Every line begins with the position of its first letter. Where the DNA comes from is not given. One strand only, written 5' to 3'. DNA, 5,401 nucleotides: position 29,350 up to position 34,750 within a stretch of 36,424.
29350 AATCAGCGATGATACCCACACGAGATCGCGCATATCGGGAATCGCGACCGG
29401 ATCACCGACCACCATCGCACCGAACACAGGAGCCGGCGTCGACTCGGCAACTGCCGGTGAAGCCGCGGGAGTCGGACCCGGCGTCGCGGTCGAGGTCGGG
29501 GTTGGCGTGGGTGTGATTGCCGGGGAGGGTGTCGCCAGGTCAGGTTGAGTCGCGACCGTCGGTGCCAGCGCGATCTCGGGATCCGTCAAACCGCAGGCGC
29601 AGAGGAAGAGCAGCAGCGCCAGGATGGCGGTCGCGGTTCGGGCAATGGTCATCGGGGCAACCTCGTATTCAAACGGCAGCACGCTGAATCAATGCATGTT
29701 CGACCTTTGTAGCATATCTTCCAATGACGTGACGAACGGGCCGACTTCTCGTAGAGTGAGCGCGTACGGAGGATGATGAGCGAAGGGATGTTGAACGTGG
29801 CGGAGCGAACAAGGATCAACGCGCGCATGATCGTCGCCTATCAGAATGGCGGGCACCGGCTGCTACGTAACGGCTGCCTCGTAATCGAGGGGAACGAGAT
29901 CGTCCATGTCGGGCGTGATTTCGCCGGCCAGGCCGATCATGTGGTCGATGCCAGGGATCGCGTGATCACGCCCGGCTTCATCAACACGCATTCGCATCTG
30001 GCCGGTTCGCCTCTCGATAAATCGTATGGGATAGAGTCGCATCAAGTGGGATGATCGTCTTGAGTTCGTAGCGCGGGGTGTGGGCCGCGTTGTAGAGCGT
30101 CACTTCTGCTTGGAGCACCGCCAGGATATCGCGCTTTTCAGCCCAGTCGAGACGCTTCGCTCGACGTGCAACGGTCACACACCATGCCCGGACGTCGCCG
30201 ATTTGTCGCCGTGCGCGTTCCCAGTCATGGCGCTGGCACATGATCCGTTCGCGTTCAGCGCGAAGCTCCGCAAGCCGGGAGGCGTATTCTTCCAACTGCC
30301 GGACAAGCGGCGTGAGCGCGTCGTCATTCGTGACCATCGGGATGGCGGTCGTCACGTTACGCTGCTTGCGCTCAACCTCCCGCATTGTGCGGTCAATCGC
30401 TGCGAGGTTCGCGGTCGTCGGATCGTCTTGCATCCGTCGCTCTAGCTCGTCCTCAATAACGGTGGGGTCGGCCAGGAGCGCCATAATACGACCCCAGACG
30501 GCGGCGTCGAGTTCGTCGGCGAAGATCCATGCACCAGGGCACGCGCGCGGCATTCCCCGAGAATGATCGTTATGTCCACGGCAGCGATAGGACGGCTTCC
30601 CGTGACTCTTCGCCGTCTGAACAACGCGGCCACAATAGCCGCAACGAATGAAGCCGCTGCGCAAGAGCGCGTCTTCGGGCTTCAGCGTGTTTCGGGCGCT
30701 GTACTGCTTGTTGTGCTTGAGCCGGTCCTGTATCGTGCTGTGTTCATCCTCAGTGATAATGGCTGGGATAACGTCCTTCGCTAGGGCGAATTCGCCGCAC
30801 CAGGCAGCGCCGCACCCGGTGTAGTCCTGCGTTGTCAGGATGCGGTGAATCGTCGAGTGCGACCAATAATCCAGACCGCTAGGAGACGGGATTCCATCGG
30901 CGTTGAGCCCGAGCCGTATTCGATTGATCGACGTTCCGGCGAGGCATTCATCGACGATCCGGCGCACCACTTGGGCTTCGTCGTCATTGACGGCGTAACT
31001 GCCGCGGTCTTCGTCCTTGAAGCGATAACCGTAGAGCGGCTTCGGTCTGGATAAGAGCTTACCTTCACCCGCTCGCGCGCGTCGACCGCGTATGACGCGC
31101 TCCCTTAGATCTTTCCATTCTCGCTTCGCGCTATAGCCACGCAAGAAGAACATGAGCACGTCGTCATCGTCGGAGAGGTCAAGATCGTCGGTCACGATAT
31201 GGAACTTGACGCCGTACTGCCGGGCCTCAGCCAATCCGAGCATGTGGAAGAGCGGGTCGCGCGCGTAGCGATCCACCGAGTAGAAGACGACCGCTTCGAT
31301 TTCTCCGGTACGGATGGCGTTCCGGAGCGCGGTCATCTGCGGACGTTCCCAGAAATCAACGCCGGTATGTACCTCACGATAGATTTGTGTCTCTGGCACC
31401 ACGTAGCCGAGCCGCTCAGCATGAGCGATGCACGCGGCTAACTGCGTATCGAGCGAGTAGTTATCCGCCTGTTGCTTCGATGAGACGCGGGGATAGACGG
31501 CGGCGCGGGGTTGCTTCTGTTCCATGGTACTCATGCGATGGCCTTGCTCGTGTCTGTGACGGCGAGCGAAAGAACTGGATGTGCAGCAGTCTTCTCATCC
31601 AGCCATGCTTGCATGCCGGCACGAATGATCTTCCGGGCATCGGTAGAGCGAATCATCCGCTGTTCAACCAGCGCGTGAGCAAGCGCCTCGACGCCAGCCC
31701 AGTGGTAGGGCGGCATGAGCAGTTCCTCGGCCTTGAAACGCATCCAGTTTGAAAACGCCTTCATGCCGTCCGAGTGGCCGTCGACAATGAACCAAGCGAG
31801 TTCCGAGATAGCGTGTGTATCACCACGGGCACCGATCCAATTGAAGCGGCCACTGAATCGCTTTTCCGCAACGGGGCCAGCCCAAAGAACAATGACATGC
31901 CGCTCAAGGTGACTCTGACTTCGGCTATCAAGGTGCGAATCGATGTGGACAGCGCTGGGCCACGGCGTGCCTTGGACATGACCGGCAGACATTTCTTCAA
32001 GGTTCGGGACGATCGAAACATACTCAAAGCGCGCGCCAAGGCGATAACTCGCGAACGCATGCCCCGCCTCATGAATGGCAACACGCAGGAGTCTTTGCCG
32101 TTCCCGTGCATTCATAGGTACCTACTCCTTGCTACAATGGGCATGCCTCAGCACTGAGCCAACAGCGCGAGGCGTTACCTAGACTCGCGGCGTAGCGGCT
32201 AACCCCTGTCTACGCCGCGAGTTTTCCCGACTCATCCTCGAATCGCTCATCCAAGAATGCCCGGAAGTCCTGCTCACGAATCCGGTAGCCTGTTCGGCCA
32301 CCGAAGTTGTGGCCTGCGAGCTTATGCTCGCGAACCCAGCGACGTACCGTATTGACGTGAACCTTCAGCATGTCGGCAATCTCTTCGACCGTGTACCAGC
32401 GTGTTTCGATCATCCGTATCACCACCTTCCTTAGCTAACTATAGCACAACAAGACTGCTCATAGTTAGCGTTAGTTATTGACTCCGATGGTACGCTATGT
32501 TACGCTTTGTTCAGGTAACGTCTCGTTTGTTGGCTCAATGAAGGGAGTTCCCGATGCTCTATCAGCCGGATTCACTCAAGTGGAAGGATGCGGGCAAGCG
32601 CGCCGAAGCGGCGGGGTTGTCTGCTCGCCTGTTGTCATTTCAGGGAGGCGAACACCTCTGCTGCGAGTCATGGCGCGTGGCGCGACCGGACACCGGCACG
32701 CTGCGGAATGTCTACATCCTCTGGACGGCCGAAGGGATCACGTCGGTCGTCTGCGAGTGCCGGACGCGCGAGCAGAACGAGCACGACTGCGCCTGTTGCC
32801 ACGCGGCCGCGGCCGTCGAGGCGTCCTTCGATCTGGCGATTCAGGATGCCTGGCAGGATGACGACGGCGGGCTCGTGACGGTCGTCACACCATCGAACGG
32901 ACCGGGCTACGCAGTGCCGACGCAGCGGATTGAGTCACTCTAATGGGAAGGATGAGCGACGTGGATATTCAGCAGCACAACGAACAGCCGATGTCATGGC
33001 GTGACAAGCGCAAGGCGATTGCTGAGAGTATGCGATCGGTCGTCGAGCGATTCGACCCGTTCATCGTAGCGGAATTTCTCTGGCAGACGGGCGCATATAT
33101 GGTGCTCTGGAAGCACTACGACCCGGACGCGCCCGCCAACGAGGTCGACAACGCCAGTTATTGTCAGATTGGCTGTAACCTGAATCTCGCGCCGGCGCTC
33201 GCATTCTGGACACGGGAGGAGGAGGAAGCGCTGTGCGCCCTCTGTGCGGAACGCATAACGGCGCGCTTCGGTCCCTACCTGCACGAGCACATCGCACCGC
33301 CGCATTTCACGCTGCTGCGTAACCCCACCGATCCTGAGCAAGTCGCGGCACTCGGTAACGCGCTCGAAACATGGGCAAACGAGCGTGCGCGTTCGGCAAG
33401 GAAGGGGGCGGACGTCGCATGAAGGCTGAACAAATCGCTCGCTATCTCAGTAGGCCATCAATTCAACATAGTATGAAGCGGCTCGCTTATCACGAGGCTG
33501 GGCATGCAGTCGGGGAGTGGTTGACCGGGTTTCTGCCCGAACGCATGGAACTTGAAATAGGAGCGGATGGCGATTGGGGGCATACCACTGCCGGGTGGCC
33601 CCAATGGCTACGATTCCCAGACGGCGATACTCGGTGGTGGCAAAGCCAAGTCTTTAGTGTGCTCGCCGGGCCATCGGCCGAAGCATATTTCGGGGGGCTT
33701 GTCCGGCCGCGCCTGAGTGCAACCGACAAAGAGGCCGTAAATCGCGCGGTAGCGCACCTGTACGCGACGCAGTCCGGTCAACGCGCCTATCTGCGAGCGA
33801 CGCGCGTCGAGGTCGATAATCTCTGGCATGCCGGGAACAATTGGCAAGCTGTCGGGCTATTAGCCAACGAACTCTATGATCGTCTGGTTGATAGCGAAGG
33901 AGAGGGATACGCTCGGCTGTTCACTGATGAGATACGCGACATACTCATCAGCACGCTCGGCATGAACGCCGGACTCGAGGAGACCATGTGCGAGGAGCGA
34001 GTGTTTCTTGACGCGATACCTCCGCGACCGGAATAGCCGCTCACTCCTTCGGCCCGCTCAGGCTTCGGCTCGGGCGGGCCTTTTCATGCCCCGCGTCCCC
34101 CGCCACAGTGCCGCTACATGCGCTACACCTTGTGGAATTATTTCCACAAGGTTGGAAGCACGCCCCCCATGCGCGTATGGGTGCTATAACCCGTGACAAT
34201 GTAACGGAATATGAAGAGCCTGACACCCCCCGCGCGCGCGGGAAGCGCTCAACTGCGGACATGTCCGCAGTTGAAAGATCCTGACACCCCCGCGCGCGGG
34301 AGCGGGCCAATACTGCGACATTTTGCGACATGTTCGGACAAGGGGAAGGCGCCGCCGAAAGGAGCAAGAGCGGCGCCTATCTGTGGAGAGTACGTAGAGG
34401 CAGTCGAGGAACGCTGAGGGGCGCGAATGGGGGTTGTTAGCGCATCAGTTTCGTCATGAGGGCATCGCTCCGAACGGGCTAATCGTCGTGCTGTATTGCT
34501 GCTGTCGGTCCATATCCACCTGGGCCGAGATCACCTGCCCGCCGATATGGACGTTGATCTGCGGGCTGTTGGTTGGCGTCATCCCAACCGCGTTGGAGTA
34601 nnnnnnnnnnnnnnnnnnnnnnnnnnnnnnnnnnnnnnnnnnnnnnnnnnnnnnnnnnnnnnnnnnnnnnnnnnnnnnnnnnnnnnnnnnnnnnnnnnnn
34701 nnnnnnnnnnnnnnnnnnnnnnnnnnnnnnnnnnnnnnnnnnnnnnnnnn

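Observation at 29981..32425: HTH - metallopeptidase - integrase module built like ImmR/ImmA/Int, but with an FtsH-type (M41-like) peptidase and a serine integrase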

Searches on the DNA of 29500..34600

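Call 83: search_rna_families(source=window, start=29500, end=34600, threshold=evalue, max_evalue=0.1)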
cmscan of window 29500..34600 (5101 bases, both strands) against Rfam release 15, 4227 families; matches with E-value up to 0.1: 0.
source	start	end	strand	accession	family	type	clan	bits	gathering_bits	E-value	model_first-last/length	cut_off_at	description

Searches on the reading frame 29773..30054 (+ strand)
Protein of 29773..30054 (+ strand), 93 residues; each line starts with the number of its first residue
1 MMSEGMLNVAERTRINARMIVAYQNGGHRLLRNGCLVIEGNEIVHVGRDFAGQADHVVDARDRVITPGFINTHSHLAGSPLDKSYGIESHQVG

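Call 21: search_protein_families(library=pfam, proteins=[window:29773-30054:+], max_evalue=0.01)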
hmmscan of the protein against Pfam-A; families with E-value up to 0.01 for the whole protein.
window:29773-30054:+ (93 aa): 3 families
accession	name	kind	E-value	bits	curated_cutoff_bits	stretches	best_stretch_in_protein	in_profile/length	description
PF07969.17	Amidohydro_3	-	8.1e-05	22.7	29.7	1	57-79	2-24/472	Amidohydrolase family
PF17785.7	PUA_3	-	0.002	18.3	22.6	1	26-78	6-59/64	PUA-like domain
PF01979.26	Amidohydro_1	-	0.0077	16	25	0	64-81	1-18/345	Amidohydrolase family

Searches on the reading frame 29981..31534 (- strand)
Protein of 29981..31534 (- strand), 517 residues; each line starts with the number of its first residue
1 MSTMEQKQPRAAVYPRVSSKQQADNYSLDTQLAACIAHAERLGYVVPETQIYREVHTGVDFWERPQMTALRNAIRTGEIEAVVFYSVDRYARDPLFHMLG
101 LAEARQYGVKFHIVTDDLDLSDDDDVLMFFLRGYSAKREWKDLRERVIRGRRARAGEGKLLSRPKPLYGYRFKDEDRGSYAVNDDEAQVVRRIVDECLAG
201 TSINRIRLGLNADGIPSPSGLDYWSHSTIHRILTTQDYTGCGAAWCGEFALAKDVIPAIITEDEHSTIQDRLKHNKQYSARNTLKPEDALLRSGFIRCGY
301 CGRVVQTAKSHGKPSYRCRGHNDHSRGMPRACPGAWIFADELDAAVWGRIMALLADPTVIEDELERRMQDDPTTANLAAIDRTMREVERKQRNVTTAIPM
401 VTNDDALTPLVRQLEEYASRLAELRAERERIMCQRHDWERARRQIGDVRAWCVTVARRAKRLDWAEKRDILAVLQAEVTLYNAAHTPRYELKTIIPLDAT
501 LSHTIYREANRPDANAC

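Call 5: search_protein_families(library=pfam, proteins=[window:29981-31534:-], max_evalue=0.1)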
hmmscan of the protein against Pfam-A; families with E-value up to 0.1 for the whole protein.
window:29981-31534:- (517 aa): 3 families
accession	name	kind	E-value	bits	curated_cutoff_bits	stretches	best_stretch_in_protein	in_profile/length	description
PF00239.26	Resolvase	-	6.6e-22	78.6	23.3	1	11-159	1-144/145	Resolvase, N terminal domain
PF07508.19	Recombinase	-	1.6e-14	54.4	21.1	1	185-274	2-101/102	Recombinase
PF13408.12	Zn_ribbon_recom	-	4.3e-11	43.5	25.3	1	293-350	3-57/58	Recombinase zinc beta ribbon domain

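Call 6: search_protein_families(library=phrogs, proteins=[window:29981-31534:-], max_evalue=0.01)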
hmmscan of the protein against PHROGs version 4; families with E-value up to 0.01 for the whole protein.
window:29981-31534:- (517 aa): 4 families
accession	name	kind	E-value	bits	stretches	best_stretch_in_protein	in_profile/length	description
phrog_95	-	integration and excision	1.3e-79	269.5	1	3-488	82-563/651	integrase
phrog_125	-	DNA, RNA and nucleotide metabolism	5e-28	99.3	1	4-272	15-239/254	DNA invertase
phrog_6620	-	integration and excision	4e-05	24.3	1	5-125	52-163/201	transposase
phrog_7701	-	DNA, RNA and nucleotide metabolism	0.0014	19.9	0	168-283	6-96/137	DNA invertase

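Call 7: search_protein_families(library=ncbifam, proteins=[window:29981-31534:-], max_evalue=0.01)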
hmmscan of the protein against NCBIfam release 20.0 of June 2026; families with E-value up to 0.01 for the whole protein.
window:29981-31534:- (517 aa): 7 families
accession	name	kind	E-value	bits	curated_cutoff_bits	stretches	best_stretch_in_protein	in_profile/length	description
NF041201.1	recomb_XisF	equivalog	3e-26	92.4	375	1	14-328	4-333/465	fdxN element excision recombinase XisF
NF047343.1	SCCmet_CcrB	equivalog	1e-16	60.7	900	1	6-436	4-449/542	cassette chromosome recombinase CcrB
NF047344.1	SCCmet_CcrA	equivalog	2.9e-10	39.9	700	1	13-305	6-275/442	cassette chromosome recombinase CcrA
NF047347.1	SCCmet_CcrC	equivalog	5.8e-08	31.7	900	1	10-198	4-194/558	cassette chromosome recombinase CcrC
NF033518.0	transpos_IS607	equivalog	7e-08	32.2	110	1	5-125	50-162/187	IS607 family transposase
NF049883.1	resolv_YneB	equivalog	0.00047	19.7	175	1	11-127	2-116/211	YneB family resolvase-like protein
NF010268.0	PRK13715.1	equivalog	0.004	17.1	108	0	194-216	11-33/73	conjugal transfer protein TraR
